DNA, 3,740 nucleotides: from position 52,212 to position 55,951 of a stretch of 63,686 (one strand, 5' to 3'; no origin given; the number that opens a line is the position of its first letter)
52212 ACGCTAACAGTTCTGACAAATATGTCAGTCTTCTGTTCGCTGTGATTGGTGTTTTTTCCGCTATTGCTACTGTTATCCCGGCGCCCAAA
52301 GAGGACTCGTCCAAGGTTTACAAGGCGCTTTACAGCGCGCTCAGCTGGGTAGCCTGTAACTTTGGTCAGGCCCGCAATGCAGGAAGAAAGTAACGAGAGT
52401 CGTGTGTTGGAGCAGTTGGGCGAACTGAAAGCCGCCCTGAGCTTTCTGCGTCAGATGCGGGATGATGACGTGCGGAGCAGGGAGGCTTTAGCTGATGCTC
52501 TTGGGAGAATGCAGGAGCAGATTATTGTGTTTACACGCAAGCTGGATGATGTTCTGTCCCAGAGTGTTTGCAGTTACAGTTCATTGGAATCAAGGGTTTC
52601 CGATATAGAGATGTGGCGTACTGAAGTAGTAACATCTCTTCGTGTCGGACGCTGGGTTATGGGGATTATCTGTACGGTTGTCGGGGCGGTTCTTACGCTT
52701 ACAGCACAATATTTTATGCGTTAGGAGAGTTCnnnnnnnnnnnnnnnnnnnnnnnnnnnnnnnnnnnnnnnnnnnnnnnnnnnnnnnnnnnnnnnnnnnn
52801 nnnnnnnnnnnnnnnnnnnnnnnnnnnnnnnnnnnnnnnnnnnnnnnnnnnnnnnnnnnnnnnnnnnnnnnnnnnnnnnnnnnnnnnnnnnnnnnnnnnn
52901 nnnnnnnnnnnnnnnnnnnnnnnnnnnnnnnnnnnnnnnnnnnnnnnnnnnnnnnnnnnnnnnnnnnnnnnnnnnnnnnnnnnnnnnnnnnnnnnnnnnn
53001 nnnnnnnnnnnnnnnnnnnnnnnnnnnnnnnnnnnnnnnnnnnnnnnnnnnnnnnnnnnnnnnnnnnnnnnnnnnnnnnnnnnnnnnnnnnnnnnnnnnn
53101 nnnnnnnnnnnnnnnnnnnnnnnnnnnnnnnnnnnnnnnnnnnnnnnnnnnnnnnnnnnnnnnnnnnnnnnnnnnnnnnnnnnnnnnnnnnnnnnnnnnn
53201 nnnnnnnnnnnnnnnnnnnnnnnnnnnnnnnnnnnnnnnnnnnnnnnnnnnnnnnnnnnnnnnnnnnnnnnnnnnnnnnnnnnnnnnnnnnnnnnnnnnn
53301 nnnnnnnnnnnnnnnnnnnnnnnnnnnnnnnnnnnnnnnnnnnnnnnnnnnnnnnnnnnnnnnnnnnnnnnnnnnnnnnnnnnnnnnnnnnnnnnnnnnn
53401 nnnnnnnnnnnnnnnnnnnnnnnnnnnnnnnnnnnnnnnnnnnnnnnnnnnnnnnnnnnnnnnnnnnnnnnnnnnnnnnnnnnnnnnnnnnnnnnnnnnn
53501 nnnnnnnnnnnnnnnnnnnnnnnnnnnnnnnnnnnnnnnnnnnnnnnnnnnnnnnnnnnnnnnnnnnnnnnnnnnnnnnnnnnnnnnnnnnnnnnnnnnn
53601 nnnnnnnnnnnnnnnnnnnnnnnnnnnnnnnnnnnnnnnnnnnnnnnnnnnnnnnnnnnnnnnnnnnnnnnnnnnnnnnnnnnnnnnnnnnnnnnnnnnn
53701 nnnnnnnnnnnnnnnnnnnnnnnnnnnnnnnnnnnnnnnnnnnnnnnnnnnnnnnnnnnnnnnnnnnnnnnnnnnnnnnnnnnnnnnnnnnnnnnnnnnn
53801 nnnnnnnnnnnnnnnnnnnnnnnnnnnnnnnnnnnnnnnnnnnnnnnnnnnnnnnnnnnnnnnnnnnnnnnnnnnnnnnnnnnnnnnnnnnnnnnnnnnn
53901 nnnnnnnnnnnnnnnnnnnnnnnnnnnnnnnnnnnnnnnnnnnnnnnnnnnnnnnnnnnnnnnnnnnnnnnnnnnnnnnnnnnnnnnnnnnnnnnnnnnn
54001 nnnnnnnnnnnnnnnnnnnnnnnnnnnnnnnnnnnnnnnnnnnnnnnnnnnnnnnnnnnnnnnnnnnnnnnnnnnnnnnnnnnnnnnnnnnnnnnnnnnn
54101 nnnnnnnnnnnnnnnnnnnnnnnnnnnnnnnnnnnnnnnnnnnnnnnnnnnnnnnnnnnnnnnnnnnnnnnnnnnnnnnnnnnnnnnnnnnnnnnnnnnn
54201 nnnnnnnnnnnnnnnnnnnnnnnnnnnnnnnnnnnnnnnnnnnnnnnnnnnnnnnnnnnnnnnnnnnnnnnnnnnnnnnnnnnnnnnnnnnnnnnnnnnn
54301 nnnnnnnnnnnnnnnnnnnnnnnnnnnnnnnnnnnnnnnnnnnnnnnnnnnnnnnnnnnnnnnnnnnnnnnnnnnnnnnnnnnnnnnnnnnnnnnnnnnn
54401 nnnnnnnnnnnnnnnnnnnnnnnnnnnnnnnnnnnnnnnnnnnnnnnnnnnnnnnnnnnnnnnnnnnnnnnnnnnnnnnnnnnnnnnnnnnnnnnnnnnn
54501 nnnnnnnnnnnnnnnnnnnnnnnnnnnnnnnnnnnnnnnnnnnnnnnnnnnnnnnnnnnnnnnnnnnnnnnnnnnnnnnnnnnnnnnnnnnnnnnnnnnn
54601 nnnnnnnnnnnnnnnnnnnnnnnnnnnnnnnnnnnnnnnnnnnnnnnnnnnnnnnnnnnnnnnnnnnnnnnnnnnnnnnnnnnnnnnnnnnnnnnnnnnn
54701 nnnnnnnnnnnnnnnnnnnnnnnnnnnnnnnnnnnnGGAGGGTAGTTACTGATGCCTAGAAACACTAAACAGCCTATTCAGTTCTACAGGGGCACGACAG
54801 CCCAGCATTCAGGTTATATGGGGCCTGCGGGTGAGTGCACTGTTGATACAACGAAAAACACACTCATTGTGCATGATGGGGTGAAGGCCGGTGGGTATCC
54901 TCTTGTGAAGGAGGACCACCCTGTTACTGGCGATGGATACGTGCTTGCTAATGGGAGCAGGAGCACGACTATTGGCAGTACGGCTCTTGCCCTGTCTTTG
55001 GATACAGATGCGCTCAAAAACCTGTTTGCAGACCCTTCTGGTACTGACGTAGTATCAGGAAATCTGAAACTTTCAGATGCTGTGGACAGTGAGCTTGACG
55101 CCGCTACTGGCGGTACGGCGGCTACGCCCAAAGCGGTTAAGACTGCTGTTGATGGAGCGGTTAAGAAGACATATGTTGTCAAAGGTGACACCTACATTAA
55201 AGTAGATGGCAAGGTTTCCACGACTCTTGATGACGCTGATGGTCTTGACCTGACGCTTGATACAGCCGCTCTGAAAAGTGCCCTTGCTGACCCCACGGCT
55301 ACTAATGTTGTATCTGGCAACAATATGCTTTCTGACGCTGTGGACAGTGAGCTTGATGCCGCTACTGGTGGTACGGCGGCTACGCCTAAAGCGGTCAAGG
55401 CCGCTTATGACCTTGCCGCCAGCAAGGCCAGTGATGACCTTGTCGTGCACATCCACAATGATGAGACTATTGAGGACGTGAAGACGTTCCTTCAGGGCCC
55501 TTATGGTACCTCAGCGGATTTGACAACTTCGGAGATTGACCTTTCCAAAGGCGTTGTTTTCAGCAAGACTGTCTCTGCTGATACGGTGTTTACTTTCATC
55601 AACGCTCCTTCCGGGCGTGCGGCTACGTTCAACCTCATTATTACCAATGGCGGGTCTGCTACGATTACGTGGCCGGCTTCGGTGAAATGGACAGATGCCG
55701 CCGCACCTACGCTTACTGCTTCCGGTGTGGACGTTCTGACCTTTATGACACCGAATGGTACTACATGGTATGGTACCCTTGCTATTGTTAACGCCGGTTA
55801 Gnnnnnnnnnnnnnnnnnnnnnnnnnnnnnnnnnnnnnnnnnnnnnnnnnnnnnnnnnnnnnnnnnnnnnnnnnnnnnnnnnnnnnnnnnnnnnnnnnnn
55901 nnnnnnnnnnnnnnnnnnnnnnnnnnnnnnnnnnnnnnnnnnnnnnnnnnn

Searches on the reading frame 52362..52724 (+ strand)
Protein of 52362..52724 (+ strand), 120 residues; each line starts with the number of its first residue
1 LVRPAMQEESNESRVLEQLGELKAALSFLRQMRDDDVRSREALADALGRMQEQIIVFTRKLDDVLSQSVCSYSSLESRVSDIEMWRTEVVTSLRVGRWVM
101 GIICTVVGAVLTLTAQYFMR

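Call 41: search_protein_families(library=phrogs, proteins=[window:52362-52724:+], max_evalue=0.001)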
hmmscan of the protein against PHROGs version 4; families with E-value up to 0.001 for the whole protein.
window:52362-52724:+ (120 aa): 2 families
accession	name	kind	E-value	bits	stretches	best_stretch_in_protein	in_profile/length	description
phrog_16654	-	unknown function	6e-08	33.8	1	30-110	15-97/101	-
phrog_5211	-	unknown function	1.2e-06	29.7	1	15-113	6-100/112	-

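Call 89: search_protein_families(library=pfam, proteins=[window:52362-52724:+], max_evalue=0.1)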
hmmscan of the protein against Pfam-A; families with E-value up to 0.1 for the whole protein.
window:52362-52724:+ (120 aa): 2 families
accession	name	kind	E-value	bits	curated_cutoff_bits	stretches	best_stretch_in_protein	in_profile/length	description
PF10134.15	RPA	-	0.02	14.9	27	1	8-118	59-165/228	Replication initiator protein A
PF02985.28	HEAT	-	0.097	13.4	23.5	0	28-53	5-30/31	HEAT repeat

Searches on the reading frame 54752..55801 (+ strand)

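Call 21: search_protein_families(library=pfam, proteins=[window:54752-55801:+], max_evalue=0.001)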
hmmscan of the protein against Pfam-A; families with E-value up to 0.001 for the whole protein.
window:54752-55801:+ (349 aa): 2 families
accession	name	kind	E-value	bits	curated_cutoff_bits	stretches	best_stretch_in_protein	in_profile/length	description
PF18454.7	Mtd_N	-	1.4e-11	44.6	26.3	1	9-44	1-36/37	Major tropism determinant N-terminal domain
PF03406.18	Phage_fiber_2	-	6.1e-09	35.8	22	0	193-228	10-41/42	Phage tail fibre repeat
